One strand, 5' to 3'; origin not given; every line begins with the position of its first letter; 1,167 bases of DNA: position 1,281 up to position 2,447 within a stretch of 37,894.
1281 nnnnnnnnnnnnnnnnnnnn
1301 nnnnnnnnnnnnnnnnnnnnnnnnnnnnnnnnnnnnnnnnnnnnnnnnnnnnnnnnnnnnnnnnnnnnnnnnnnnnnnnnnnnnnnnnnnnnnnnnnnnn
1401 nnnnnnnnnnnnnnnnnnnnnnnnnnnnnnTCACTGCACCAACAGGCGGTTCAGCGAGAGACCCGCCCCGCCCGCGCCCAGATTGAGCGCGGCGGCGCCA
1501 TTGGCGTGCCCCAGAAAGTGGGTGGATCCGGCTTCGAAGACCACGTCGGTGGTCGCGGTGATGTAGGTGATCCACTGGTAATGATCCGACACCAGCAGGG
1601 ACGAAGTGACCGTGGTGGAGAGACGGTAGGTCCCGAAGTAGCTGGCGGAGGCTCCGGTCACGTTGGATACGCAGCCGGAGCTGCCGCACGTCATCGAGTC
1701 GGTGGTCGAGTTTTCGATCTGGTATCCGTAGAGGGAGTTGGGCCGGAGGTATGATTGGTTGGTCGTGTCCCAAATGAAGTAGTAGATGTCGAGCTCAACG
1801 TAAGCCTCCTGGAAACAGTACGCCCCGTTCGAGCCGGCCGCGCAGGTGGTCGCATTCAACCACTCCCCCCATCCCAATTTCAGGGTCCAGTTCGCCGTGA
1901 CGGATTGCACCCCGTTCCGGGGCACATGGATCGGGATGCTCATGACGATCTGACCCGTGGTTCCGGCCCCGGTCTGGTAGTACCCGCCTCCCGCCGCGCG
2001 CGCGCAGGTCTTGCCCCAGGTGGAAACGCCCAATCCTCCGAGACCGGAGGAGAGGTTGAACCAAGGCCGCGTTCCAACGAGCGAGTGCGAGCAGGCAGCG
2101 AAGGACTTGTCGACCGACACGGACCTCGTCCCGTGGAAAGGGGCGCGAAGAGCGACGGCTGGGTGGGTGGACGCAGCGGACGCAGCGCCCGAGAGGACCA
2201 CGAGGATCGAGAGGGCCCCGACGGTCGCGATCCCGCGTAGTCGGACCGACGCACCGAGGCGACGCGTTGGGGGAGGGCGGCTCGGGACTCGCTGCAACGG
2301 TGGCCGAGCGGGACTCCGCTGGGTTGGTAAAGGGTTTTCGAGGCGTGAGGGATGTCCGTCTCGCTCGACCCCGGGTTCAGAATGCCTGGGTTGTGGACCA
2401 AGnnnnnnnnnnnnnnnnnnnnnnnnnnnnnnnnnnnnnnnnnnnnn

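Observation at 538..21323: Six paralogous secreted, Cys-patterned, sequon-rich proteins of unknown function within 21 kb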

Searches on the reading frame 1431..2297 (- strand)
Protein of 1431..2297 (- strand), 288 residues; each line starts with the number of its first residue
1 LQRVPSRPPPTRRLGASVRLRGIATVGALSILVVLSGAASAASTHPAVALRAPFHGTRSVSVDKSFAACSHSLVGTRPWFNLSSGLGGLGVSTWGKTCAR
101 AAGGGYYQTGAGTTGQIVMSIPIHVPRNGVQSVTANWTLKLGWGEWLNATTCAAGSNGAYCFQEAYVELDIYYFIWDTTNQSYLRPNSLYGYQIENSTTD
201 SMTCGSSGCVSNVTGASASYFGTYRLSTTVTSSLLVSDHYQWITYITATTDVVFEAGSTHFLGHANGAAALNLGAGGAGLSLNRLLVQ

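Call 10: search_protein_families(library=pfam, proteins=[window:1431-2297:-], max_evalue=1)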
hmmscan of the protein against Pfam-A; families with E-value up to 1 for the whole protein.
window:1431-2297:- (288 aa): 0 families

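Call 13: find_homologous_proteins(query=window:1431-2297:-, max_evalue=0.001)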
Query window:1431-2297:- (288 aa): 1 proteins with E <= 0.001 among 7347 candidates.
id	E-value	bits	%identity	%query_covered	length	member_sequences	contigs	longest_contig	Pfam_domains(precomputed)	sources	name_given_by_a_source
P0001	8.4e-148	510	100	80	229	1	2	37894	-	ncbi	-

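Call 14: search_solved_structures(query=window:1431-2297:-, max_evalue=10)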
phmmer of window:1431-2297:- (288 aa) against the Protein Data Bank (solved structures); distinct sequences matched with E-value up to 10: 0.

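Call 19: find_encoding_contigs(protein=P0001, flank=10000, max_places=6)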
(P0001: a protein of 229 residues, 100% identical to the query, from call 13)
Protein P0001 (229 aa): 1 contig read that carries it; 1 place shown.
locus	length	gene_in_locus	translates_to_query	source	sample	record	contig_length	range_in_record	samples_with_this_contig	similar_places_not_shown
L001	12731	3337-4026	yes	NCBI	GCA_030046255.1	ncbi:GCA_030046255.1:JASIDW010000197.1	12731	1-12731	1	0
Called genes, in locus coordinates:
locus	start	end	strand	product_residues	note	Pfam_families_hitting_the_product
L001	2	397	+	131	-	?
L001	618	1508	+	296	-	-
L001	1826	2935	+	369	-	PF05317:Thermopsin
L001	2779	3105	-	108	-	-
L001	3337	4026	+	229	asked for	-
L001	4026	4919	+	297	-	-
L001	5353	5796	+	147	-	-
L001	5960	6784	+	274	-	PF01828:Peptidase_A4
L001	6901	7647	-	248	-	-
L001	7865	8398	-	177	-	PF15956:DUF4760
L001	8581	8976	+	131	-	PF08818:DUF1801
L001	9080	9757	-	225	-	PF03243:MerB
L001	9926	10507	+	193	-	-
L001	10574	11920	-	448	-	PF00282:Pyridoxal_deC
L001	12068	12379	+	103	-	PF07045:DUF1330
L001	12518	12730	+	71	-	?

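Call 22: find_homologous_proteins(query=A3, max_evalue=0.01)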
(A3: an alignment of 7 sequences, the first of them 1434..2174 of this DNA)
Query A3 (7 sequences) (247 aa, profile of the alignment): 4 proteins with E <= 0.01 among 8000 candidates.
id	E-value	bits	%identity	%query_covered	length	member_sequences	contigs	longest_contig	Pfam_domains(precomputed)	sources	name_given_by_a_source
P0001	2.3e-68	248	100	93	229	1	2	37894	-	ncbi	-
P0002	1.8e-63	232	27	15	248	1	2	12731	-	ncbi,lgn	-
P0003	1.2e-60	223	24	70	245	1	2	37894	-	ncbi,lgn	-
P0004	4.7e-51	192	26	70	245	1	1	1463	-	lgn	-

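Call 32: predict_structure(alignment_id=A4)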
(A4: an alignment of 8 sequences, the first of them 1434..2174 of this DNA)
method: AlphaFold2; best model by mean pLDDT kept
length: 247 residues; sequences in the alignment: 8
mean_pLDDT: 70.6   pTM: 0.71
mean pLDDT of the five models: 70.6, 67.8, 67.2, 51.6, 49.4
residues with pLDDT >= 90: 20; 70-90: 106; 50-70: 109; < 50: 12
segments of 3 or more residues with pLDDT < 50: 1-5, 23-25, 60-62
pLDDT, mean of each block of 10 residues (from residue 1): 48 60 54 64 66 63 63 81 89 85 71 56 79 89 68 59 56 69 83 92 85 67 71 66 86
secondary structure, 60 per line:
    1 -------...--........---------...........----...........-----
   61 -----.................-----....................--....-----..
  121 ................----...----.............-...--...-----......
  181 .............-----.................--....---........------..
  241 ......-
elements in order: E8-10 E13-20 E30-40 E45-55 E66-82 E88-107 E110-113 E119-136 E141-143 E148-160 E162-164 E167-169 E175-193 E199-215 E218-221 E225-232 E239-246

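Call 34: search_protein_representatives(alignment_id=A4)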
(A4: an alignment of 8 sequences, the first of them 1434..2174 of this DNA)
Query: 8 sequences, 230 profile positions. Proteins with E-value up to 0.001 (for the whole library): 468; up to 1e-10: 101; up to 1e-30: 8. The best 150 are listed.
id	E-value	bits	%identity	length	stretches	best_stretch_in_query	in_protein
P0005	1.2e-76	273.9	-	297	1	2-229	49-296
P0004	7.6e-73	261.5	-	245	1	2-229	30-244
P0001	3.3e-70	252.8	-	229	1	19-230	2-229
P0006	7.2e-70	251.7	-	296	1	1-229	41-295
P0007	5.8e-63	229.1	-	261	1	2-230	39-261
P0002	4.2e-60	219.8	-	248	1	2-230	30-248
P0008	2.3e-56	207.5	-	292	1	2-230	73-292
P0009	2.2e-32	129.1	-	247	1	3-229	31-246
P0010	1.6e-25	106.6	-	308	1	2-228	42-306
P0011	2.7e-21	92.8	-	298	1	2-228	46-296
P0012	2.3e-20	89.8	-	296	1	8-229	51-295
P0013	4.0e-18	82.4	-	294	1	11-229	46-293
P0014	4.4e-18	82.3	-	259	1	4-229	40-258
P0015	1.2e-17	80.9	-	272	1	2-229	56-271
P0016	4.2e-17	79.1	-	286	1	3-228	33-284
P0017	1.1e-16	77.7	-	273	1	4-230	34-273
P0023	1.6e-15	73.9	-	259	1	2-229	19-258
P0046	6.3e-14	68.7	-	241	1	2-229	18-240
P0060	1.6e-12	64.1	-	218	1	13-230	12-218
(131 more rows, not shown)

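Call 35: fold_search(model_id=the predicted structure, library=pdb)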
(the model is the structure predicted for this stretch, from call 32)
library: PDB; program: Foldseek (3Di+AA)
matches with E <= 10: 930; with E <= 0.001: 0
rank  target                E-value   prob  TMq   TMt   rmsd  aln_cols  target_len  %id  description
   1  7vrp_F                3.4e-03  0.09  0.10  0.07  25.1       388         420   11  Structure of infectious bursal disease virus Gx strain (released 2022-03-30)
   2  6u2s                  3.6e-03  0.28  0.16  0.14  21.3       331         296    7  Structure-based discovery of a novel small-molecule inhibitor of methicillin-resistant S. aureus (released 2020-03-25)
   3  7vrp_I                4.1e-03  0.11  0.11  0.09  25.0       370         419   10  Structure of infectious bursal disease virus Gx strain (released 2022-03-30)
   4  1pvl                  4.8e-03  0.21  0.15  0.13  21.9       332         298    6  STRUCTURE OF THE PANTON-VALENTINE LEUCOCIDIN F COMPONENT FROM STAPHYLOCOCCUS AUREUS (released 1999-06-15)
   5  2gsy_Q                5.0e-03  0.16  0.13  0.09  27.1       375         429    8  The 2.6A structure of Infectious Bursal Virus Derived T=1 Particles (released 2006-07-18)
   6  8iq9_B                5.6e-03  0.84  0.21  0.11  16.4       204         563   10  Crystal structure of trimeric K2-2 TSP in complex with tetrasaccharide and octasaccharide (released 2024-02-21)
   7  5w6h_A                5.6e-03  0.66  0.17  0.08  13.5       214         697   11  Crystal structure of Bacteriophage CBA120 tailspike protein 4 enzymatically active domain (TSP4dN, orf213) (released 2018-10-24)
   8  2gsy_P                5.6e-03  0.12  0.12  0.09  26.8       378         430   10  The 2.6A structure of Infectious Bursal Virus Derived T=1 Particles (released 2006-07-18)
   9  2gsy_A                6.1e-03  0.14  0.12  0.08  27.1       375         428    9  The 2.6A structure of Infectious Bursal Virus Derived T=1 Particles (released 2006-07-18)
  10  1enq_B                7.1e-03  0.25  0.16  0.17  19.6       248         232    8  CO-CRYSTALS OF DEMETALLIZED CONCANAVALIN A WITH ZINC HAVING A ZINC ION BOUND IN THE S1 SITE (released 1996-08-17)
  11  1ens_B                7.5e-03  0.41  0.18  0.20  18.4       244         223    6  CRYSTALS OF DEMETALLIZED CONCANAVALIN A SOAKED WITH COBALT HAVING A COBALT ION BOUND IN THE S1 SITE (released 1996-08-17)
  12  7vrp_J                7.8e-03  0.15  0.14  0.09  27.1       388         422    8  Structure of infectious bursal disease virus Gx strain (released 2022-03-30)
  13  2gsy_E                7.8e-03  0.11  0.12  0.08  27.2       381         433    9  The 2.6A structure of Infectious Bursal Virus Derived T=1 Particles (released 2006-07-18)
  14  1enq_C                8.2e-03  0.18  0.13  0.13  22.8       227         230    5  CO-CRYSTALS OF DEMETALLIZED CONCANAVALIN A WITH ZINC HAVING A ZINC ION BOUND IN THE S1 SITE (released 1996-08-17)
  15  7vrn_L                8.2e-03  0.12  0.12  0.09  27.2       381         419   10  Structure of infectious bursal disease virus Gt strain (released 2022-03-30)
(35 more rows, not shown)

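Call 40: find_homologous_proteins(query=A5, max_evalue=0.001)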
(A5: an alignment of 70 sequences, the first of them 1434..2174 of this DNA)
Query A5 (70 sequences) (247 aa, profile of the alignment): 4 proteins with E <= 0.001 among 8000 candidates.
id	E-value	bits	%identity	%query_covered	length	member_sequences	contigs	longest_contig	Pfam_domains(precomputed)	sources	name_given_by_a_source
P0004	3.9e-42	162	26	70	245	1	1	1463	-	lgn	-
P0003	4.0e-38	149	24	70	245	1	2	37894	-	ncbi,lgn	-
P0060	4.2e-36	143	28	16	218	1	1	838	-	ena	-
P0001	3.8e-35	140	100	93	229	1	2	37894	-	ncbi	-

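Call 41: search_protein_families(library=pfam, alignment_id=A5, max_evalue=0.01)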
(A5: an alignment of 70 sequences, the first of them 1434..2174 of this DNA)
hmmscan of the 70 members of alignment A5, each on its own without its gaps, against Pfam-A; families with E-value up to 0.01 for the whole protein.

A. member 1, window:1434-2174:- (247 aa): 0 families

B. families by the number of members that match (of 70 scanned): 2 families
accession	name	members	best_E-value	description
PF25275.1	Golvesin_C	1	0.0044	Golvesin C-terminal domain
PF14273.11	DUF4360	1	0.0059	Domain of unknown function (DUF4360)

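Call 49: find_related_loci(query=A8, collection=genome_contigs, flank=10000)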
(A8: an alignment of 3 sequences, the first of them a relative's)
Query A8 (245 aa) in genome_contigs; peptide patterns used: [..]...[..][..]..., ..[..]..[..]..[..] (x = any residue, [..] = any of these).
20 stretches matched a pattern, but none encodes a relative of the query by tblastn (E <= 1e-3).

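Call 53: find_encoding_contigs(protein=P0003, flank=10000, max_places=6)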
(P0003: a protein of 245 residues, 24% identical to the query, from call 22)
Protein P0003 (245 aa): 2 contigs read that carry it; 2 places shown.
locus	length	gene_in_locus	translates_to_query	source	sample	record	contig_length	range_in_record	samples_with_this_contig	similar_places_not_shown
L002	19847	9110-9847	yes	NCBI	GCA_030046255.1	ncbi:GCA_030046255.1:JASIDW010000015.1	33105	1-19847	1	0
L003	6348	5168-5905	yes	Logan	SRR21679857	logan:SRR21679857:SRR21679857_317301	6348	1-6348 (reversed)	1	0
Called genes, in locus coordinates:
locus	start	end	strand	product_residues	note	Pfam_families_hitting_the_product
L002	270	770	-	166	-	PF01872:RibD_C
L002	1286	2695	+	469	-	PF01828:Peptidase_A4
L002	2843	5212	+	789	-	-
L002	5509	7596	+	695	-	PF05317:Thermopsin, PF08308:PEGA (faint), PF13620:CarboxypepD_reg (faint)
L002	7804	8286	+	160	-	-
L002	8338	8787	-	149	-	PF00903:Glyoxalase, PF12681:Glyoxalase_2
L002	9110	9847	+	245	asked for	-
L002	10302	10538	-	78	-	-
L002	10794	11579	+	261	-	-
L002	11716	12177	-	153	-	PF13279:4HBT_2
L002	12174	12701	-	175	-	PF01638:HxlR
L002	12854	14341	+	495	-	PF00083:Sugar_tr, PF07690:MFS_1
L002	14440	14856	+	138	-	PF08818:DUF1801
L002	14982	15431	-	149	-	PF08327:AHSA1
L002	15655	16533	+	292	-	-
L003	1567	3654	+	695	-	PF05317:Thermopsin, PF08308:PEGA (faint), PF13620:CarboxypepD_reg (faint)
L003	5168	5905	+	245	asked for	-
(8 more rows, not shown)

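Call 54: predict_structure(alignment_id=A5)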
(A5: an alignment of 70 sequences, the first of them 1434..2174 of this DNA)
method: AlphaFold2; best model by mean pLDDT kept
length: 247 residues; sequences in the alignment: 70
mean_pLDDT: 95.4   pTM: 0.90
mean pLDDT of the five models: 95.4, 95.2, 95.2, 94.8, 94.8
residues with pLDDT >= 90: 227; 70-90: 13; 50-70: 7; < 50: 0
segments of 3 or more residues with pLDDT < 50: none
pLDDT, mean of each block of 10 residues (from residue 1): 87 98 97 98 98 88 84 98 98 98 97 90 98 98 88 97 96 96 97 98 98 95 97 97 98
secondary structure, 60 per line:
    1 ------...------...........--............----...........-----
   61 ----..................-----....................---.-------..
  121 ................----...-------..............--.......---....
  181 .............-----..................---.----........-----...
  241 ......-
elements in order: E7-9 E16-26 E29-40 E45-55 E65-82 E88-107 E119-136 E141-143 E151-164 E167-173 E177-193 E199-216 E225-232 E238-246

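Call 56: fold_search(model_id=the predicted structure, library=pdb)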
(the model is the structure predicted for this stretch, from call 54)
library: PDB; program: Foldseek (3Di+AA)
matches with E <= 10: 1004; with E <= 0.001: 4
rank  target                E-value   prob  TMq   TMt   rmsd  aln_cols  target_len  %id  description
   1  8okh_B                1.6e-05  1.00  0.25  0.33  10.7       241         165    9  Crystal structure of Bdellovibrio bacteriovorus Bd1399 (released 2023-10-25)
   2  8okh_A                2.6e-05  0.99  0.22  0.29  15.8       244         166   11  Crystal structure of Bdellovibrio bacteriovorus Bd1399 (released 2023-10-25)
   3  3lob_B                2.5e-04  0.18  0.10  0.09  24.4       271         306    8  Crystal Structure of Flock House Virus calcium mutant (released 2010-04-21)
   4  9lzw_A                8.4e-04  0.13  0.10  0.08  24.6       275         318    8  Bent-contact of Flock House Virus early disassembly intermediate (released 2025-08-13)
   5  9cyn_A                1.1e-03  0.33  0.16  0.17  18.8       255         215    9  Flagellar filament sheath protein FlaA1 (released 2026-03-18)
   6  9cyn_B                1.2e-03  0.35  0.16  0.17  19.2       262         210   10  Flagellar filament sheath protein FlaA1 (released 2026-03-18)
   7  5w6h_A                1.6e-03  0.72  0.18  0.09  15.1       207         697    8  Crystal structure of Bacteriophage CBA120 tailspike protein 4 enzymatically active domain (TSP4dN, orf213) (released 2018-10-24)
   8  4fte_A                1.6e-03  0.10  0.09  0.07  24.6       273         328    9  Crystal structure of the D75N mutant capsid of Flock House virus (released 2012-08-01)
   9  9lzl_B                1.7e-03  0.10  0.09  0.08  25.8       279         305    9  Flat-contact of Flock House Virus early disassembly intermediate (released 2025-08-13)
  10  9cyn_C                2.1e-03  0.72  0.24  0.26  15.2       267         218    9  Flagellar filament sheath protein FlaA1 (released 2026-03-18)
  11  4fsj_B                2.1e-03  0.09  0.09  0.08  25.1       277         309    9  Crystal structure of the virus like particle of Flock House virus (released 2012-08-01)
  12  7vrn_A                2.5e-03  0.11  0.11  0.08  29.7       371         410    8  Structure of infectious bursal disease virus Gt strain (released 2022-03-30)
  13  4fsj_A                2.6e-03  0.09  0.09  0.08  24.9       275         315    8  Crystal structure of the virus like particle of Flock House virus (released 2012-08-01)
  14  4fte_B                2.8e-03  0.09  0.09  0.07  24.7       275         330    8  Crystal structure of the D75N mutant capsid of Flock House virus (released 2012-08-01)
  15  2xom_A                3.1e-03  0.47  0.14  0.22  16.5       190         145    7  Atomic resolution structure of TmCBM61 in complex with beta-1,4- galactotriose (released 2010-09-08)
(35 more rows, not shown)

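Call 60: fold_search(model_id=the predicted structure, library=viral)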
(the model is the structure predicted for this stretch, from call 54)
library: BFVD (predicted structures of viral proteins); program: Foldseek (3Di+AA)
matches with E <= 10: 1172; with E <= 0.001: 34
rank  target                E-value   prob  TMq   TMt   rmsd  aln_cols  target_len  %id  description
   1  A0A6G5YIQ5            3.0e-05  1.00  0.26  0.28  14.5       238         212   13  (no name in the UniProt tables at hand)
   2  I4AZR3                3.5e-05  0.97  0.18  0.17  13.7       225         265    8  (no name in the UniProt tables at hand)
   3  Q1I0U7                5.5e-05  0.16  0.09  0.06  27.7       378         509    8  Putative outer capsid protein VP5 [Micromonas pusilla reovirus (isolate Netherlands/2005)]
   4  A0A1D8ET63            6.1e-05  1.00  0.33  0.37  13.2       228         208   11  Uncharacterized protein [Propionibacterium phage Anatole]
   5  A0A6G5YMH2            6.8e-05  1.00  0.29  0.30  11.8       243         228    9  (no name in the UniProt tables at hand)
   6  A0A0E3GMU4            9.3e-05  1.00  0.27  0.34  12.9       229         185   13  Uncharacterized protein [Streptomyces phage TP1604]
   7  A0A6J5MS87            1.3e-04  0.93  0.21  0.10  19.7       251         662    9  Uncharacterized protein (Fragment) [uncultured Caudovirales phage]
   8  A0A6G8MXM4            1.6e-04  0.87  0.17  0.10  13.6       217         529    9  Collagen-like triple helix repeat-containing protein [Cedratvirus kamchatka]
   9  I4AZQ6                1.7e-04  0.87  0.19  0.24  16.8       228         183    7  (no name in the UniProt tables at hand)
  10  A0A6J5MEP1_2          1.7e-04  0.54  0.13  0.07  15.5       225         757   12  Uncharacterized protein [uncultured Caudovirales phage]
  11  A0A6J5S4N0            1.8e-04  0.99  0.21  0.28  16.2       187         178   12  Uncharacterized protein [uncultured Caudovirales phage]
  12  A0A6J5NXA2            1.9e-04  0.54  0.13  0.14  19.8       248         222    8  Uncharacterized protein [uncultured Caudovirales phage]
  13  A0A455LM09            2.1e-04  0.96  0.24  0.20  16.5       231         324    9  DUF7172 domain-containing protein [Mycobacterium phage CRB2]
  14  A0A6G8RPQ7            2.2e-04  0.93  0.17  0.09  14.3       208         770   11  Tail fibers protein [Salmonella phage maane]
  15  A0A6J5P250            3.1e-04  0.99  0.25  0.13  12.1       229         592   10  Uncharacterized protein [uncultured Caudovirales phage]
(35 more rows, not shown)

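Call 62: search_solved_structures(query=A5, max_evalue=10, show_alignments=3)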
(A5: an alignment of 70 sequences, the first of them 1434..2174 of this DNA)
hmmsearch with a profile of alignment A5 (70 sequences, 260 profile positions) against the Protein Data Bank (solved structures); distinct sequences matched with E-value up to 10: 9.
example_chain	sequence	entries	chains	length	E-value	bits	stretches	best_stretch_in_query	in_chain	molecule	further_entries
1wx2_B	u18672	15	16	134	0.11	15.1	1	8-40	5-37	MelC | CADDIE PROTEIN ORF378 | CADDIE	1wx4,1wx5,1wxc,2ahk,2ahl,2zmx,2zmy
3awx_B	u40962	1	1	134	0.17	14.4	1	8-40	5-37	MelC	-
3awz_B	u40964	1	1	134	0.17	14.4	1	8-40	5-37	MelC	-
3aws_B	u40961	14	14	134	0.17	14.4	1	8-40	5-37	MelC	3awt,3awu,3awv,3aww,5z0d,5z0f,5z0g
3awy_B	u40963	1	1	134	0.17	14.4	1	8-40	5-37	MelC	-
3ax0_B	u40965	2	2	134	0.17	14.4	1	8-40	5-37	MelC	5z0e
3eh3_A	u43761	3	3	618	0.8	12.2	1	8-52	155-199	Cytochrome c oxidase subunit 1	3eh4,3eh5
8r8s_A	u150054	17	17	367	1.5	11.3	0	15-55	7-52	Copper-containing nitrite reductase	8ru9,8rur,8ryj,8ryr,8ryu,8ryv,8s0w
4gp4_A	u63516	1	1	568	8.4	8.9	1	8-52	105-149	Cytochrome c oxidase subunit 1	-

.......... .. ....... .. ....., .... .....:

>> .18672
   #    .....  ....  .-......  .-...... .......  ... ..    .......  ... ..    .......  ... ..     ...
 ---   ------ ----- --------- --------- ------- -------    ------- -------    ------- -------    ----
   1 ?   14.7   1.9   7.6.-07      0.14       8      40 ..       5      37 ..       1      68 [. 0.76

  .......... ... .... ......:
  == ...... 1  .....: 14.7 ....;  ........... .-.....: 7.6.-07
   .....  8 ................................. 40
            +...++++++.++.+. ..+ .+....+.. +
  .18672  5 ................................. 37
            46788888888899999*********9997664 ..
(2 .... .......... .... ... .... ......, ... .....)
